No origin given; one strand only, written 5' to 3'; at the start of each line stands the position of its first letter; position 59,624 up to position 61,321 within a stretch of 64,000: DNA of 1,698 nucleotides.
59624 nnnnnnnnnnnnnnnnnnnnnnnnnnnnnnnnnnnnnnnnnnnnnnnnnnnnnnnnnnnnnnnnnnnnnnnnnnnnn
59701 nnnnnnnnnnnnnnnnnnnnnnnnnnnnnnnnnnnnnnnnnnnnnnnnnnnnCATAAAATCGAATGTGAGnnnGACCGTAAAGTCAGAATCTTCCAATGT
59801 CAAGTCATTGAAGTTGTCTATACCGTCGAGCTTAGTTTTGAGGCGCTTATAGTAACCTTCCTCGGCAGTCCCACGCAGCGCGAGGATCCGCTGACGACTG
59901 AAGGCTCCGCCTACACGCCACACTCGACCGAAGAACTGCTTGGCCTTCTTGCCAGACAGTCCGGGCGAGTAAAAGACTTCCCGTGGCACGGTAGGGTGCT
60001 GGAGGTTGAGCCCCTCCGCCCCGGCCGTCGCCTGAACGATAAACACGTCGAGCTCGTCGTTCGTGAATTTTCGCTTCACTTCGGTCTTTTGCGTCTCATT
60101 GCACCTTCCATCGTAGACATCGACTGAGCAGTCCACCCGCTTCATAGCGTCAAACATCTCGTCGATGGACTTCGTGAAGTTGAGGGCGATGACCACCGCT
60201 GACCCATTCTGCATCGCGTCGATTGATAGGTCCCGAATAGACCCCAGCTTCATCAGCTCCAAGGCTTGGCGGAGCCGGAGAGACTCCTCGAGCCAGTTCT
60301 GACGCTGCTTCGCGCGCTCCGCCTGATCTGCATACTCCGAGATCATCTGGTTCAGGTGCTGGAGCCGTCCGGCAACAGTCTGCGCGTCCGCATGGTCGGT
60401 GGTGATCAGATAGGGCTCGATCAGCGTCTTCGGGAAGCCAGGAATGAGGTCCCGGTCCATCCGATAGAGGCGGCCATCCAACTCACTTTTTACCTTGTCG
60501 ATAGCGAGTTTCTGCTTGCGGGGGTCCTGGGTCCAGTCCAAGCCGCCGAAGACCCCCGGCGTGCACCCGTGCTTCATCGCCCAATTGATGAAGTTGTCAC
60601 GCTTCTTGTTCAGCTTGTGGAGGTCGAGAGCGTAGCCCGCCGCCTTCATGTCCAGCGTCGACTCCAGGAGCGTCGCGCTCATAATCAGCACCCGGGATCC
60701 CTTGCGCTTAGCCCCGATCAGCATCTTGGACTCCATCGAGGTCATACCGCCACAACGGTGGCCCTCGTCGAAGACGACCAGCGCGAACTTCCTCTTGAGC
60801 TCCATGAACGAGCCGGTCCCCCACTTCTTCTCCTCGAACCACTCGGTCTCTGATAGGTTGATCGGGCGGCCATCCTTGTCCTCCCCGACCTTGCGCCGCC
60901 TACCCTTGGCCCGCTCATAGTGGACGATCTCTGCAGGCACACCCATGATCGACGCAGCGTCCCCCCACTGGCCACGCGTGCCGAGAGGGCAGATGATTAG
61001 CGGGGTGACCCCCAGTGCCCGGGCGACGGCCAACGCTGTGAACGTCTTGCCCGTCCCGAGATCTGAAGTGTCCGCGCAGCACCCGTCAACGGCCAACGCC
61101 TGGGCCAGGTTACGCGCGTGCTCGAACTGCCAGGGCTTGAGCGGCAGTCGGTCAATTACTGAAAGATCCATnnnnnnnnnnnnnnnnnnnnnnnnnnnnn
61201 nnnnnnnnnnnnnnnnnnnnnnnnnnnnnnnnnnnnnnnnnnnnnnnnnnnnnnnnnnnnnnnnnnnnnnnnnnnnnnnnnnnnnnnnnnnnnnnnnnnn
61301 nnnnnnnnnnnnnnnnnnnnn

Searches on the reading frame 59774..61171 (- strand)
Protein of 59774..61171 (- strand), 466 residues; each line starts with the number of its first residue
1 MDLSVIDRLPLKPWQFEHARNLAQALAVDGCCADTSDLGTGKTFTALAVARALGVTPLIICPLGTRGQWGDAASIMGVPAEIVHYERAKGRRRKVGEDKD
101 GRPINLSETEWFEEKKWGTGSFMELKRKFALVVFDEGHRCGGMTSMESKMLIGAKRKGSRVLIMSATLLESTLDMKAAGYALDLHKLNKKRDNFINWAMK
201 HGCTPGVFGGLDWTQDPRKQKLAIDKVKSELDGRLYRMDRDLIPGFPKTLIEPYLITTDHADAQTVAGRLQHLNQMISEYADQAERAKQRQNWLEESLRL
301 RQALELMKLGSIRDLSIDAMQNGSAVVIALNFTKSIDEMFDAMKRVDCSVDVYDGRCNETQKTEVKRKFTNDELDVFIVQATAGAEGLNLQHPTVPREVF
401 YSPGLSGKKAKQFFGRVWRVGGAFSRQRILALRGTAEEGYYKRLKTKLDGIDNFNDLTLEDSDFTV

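Call 29: find_encoding_contigs(protein=window:59774-61171:-, flank=10000, max_places=6)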
Protein window:59774-61171:- (466 aa): 2 contigs read that carry it; 1 place shown.
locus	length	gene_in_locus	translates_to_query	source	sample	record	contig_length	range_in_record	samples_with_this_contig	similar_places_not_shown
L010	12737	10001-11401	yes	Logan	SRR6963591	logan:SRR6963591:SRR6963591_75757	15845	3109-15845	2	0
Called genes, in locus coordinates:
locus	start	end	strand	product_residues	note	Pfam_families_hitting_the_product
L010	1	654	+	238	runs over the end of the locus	-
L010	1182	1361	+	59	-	-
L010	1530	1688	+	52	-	-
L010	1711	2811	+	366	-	-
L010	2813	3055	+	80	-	-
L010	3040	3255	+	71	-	-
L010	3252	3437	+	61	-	-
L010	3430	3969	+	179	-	-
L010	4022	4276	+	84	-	-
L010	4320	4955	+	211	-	-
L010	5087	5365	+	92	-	-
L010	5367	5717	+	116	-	-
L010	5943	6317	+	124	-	-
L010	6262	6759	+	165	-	-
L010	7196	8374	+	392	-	-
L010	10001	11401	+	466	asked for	PF00271:Helicase_C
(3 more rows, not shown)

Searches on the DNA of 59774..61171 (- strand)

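Call 65: search_rna_families(source=L010, start=4300, end=7250, threshold=evalue, max_evalue=1)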
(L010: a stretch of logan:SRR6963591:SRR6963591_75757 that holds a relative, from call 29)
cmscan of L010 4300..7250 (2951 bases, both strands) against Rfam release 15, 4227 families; matches with E-value up to 1: 0.
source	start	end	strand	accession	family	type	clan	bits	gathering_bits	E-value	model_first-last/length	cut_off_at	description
